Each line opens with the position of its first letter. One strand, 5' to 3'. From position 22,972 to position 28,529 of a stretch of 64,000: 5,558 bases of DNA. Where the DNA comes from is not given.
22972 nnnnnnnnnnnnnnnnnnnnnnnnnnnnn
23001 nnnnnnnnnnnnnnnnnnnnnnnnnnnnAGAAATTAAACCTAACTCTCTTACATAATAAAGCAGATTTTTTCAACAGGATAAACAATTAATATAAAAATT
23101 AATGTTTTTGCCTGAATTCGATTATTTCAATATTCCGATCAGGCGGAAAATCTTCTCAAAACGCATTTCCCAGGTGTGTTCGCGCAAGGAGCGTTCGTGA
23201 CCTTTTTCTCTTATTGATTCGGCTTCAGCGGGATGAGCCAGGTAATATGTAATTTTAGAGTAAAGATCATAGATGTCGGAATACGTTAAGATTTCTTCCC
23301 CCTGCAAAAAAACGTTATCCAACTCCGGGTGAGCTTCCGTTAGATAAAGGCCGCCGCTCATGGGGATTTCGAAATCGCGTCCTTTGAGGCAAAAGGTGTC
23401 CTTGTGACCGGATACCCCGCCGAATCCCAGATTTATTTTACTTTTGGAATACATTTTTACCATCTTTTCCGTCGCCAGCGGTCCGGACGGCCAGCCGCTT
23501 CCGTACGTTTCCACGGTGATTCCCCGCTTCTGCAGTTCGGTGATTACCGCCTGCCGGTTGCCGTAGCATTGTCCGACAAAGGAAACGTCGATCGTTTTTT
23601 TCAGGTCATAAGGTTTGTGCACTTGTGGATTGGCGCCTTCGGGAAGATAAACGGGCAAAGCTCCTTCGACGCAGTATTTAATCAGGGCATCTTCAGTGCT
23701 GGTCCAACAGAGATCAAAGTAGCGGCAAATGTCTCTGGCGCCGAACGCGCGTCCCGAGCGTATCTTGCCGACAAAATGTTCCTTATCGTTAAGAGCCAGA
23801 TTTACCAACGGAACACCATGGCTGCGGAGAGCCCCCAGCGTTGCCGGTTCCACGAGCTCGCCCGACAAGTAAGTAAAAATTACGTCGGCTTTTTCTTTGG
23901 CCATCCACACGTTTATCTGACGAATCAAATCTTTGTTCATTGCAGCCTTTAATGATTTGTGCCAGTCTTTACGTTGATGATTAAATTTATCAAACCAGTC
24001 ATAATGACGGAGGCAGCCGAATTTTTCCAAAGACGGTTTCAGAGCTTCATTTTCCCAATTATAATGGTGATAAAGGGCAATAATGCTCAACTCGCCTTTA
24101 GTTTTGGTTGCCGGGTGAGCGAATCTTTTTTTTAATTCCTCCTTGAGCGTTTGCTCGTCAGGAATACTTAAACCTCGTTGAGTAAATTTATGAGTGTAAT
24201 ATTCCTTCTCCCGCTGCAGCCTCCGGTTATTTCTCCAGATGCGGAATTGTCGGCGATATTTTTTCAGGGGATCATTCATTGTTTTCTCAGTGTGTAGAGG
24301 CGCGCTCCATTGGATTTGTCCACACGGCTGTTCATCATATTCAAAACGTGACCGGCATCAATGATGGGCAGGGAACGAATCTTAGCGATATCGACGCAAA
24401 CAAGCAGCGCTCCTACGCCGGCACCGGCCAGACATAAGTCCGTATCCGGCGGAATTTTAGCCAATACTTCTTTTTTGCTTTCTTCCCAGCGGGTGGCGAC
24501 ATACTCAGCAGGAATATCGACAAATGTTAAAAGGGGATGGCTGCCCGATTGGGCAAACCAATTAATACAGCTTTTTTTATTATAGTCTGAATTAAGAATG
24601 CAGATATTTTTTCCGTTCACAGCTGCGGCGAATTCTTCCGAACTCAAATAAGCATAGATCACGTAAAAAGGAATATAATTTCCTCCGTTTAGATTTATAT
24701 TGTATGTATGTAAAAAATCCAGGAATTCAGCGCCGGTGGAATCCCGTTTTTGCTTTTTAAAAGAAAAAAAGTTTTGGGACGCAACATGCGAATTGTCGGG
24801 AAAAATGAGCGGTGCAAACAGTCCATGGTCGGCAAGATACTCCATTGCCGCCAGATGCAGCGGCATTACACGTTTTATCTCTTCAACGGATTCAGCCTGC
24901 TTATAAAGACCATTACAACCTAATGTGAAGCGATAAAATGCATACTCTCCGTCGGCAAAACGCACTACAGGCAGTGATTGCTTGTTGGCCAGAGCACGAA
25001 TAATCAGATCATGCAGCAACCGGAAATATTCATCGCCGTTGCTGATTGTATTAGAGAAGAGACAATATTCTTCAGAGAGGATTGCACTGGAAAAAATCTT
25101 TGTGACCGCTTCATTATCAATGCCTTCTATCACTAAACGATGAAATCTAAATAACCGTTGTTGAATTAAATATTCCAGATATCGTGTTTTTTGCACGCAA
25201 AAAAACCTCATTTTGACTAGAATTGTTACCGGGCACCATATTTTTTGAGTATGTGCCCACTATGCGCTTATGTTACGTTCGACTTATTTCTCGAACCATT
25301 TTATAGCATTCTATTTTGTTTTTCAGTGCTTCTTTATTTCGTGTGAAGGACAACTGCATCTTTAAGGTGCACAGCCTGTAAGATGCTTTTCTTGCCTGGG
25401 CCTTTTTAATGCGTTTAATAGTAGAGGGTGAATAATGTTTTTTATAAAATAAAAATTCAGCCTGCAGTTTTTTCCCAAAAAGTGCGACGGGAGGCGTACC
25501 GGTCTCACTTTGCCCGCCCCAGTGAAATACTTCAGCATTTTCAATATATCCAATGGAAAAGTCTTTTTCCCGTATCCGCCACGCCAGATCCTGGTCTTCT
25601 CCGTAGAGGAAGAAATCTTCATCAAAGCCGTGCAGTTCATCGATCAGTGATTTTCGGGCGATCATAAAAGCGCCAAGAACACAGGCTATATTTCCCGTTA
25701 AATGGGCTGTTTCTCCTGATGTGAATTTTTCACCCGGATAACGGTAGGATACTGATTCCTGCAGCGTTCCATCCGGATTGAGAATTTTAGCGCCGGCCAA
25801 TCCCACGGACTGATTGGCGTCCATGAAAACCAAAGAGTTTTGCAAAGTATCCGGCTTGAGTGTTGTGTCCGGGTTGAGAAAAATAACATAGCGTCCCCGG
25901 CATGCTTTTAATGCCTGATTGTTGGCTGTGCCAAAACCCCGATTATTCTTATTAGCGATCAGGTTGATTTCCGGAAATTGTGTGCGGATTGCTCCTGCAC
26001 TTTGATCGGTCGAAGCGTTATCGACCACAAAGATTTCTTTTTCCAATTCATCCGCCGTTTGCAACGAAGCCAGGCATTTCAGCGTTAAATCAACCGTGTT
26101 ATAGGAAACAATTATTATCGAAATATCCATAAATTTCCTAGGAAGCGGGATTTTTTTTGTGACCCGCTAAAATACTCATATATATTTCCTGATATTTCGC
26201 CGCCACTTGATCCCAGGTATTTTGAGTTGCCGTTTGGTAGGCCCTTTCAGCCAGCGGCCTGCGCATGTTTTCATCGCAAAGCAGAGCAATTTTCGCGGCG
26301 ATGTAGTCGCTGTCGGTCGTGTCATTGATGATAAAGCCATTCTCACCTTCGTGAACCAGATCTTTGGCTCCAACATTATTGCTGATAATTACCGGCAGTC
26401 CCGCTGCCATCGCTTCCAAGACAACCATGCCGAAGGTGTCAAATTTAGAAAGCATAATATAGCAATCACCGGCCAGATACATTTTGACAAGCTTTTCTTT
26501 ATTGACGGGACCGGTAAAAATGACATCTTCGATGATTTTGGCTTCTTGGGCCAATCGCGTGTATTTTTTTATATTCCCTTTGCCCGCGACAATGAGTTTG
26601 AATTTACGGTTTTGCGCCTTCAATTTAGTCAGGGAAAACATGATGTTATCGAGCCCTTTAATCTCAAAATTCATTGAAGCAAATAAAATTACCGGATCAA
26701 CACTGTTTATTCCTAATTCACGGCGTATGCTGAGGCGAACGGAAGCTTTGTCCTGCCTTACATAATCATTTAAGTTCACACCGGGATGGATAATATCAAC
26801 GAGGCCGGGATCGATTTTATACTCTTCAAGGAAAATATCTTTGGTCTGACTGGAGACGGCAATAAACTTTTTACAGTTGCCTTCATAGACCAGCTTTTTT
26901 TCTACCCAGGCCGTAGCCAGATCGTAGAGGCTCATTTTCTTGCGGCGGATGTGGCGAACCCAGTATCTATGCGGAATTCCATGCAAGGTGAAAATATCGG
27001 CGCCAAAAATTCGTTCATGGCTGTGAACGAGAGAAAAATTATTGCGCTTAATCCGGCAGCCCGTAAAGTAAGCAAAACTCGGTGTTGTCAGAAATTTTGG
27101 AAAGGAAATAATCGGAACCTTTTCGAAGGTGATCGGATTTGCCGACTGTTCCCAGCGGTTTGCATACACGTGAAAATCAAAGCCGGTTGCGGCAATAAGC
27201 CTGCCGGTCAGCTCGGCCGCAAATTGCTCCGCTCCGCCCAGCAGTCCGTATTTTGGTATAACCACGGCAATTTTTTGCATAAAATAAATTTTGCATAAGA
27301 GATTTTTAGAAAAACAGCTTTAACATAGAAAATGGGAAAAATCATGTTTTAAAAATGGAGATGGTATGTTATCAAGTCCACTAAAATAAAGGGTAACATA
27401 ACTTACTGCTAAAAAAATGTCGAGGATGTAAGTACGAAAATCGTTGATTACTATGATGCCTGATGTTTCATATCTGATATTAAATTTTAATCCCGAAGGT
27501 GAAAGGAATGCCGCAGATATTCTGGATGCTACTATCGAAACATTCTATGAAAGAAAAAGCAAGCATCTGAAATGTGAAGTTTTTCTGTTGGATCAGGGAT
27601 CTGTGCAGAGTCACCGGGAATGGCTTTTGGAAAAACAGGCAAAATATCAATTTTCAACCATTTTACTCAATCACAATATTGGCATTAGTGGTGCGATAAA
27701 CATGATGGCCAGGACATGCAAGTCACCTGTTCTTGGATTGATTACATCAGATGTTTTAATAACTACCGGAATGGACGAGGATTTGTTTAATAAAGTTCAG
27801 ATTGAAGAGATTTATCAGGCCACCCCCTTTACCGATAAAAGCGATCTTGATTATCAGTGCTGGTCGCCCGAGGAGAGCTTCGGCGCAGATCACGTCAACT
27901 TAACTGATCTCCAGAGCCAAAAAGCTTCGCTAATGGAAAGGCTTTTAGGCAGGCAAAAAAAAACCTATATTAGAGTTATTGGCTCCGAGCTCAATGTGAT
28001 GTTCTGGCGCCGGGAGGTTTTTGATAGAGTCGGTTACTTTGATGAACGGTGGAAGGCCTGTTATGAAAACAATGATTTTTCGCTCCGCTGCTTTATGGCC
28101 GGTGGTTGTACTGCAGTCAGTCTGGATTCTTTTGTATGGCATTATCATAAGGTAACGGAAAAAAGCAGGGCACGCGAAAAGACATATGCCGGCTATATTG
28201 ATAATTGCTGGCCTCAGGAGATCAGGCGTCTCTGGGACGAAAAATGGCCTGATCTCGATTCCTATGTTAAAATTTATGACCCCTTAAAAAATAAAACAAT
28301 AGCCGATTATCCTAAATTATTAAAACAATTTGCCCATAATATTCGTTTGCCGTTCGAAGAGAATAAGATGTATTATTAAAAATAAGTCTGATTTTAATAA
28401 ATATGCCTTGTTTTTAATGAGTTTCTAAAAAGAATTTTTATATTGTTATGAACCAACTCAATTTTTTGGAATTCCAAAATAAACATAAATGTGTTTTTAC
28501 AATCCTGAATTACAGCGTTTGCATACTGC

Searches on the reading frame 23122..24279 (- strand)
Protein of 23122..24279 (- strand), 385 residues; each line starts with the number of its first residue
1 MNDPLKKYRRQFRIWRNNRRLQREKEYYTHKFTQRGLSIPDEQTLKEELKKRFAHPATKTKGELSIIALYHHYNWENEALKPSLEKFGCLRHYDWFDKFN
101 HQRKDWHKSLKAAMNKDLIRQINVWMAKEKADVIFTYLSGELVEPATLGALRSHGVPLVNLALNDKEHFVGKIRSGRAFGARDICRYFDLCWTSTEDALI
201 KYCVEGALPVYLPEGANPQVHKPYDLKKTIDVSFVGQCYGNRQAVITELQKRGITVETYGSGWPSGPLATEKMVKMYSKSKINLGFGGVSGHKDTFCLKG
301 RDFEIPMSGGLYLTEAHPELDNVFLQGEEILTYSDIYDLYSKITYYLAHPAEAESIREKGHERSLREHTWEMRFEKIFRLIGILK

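Call 60: search_protein_families(library=pfam, proteins=[window:23122-24279:-], max_evalue=0.001)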
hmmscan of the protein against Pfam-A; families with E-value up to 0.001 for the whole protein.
window:23122-24279:- (385 aa): 1 family
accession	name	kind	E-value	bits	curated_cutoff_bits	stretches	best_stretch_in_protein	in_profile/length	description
PF13524.12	Glyco_trans_1_2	-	7.6e-27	94.5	25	1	244-377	4-142/144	Glycosyl transferase-like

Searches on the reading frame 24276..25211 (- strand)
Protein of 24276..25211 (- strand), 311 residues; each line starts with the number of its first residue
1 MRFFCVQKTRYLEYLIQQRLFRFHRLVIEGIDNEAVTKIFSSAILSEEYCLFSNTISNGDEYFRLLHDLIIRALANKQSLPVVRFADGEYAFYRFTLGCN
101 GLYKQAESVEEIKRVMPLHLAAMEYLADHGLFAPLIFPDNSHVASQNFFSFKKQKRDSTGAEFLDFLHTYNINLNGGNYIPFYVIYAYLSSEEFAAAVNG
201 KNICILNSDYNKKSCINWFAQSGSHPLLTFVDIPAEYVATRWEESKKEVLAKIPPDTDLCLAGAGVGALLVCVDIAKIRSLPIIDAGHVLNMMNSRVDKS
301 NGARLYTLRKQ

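Call 60: search_protein_families(library=pfam, proteins=[window:24276-25211:-], max_evalue=0.001)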
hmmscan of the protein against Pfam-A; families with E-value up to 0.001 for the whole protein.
window:24276-25211:- (311 aa): 1 family
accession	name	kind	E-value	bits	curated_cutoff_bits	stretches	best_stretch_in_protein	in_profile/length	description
PF22882.2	GT-D-like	-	1.2e-05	25.3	27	0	256-293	173-210/210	GT-D fold-like domain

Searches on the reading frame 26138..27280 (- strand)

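Call 60: search_protein_families(library=pfam, proteins=[window:26138-27280:-], max_evalue=0.001)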
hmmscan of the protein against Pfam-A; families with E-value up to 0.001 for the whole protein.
window:26138-27280:- (380 aa): 5 families
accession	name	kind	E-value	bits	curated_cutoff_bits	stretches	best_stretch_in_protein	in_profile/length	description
PF00534.26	Glycos_transf_1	-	4.2e-35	121.3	26.4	1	184-349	4-171/172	Glycosyl transferases group 1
PF13692.12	Glyco_trans_1_4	-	5.7e-26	91.9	27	1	196-334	2-139/142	Glycosyl transferases group 1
PF13439.12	Glyco_transf_4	-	3.7e-17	63.3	28.5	1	15-171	2-169/170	Glycosyltransferase Family 4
PF20706.3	GT4-conflict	-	6.2e-09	35.8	26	1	197-312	200-323/385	Family 4 Glycosyltransferase in conflict systems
PF13524.12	Glyco_trans_1_2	-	1.1e-08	35.6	25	1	219-363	8-142/144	Glycosyl transferase-like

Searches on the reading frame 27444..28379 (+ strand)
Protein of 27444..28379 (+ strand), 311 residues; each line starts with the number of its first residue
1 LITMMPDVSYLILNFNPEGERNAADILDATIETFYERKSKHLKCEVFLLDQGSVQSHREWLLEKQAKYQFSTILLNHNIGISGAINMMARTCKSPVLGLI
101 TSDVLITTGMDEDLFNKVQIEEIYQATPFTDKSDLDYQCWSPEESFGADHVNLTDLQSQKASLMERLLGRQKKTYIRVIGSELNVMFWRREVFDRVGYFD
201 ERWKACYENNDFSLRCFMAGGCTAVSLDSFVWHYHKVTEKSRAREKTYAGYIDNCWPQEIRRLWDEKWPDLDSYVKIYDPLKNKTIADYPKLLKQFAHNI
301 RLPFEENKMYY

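Call 6: search_protein_families(library=pfam, proteins=[window:27444-28379:+], max_evalue=0.0001)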
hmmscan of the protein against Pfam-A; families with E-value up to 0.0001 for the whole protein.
window:27444-28379:+ (311 aa): 2 families
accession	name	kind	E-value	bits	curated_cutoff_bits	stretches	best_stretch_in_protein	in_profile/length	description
PF00535.33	Glycos_transf_2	-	2e-08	34.8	23.3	1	22-134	8-119/168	Glycosyl transferase family 2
PF13641.12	Glyco_tranf_2_3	-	3.5e-05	24.3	27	0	24-246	13-224/230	Glycosyltransferase like family 2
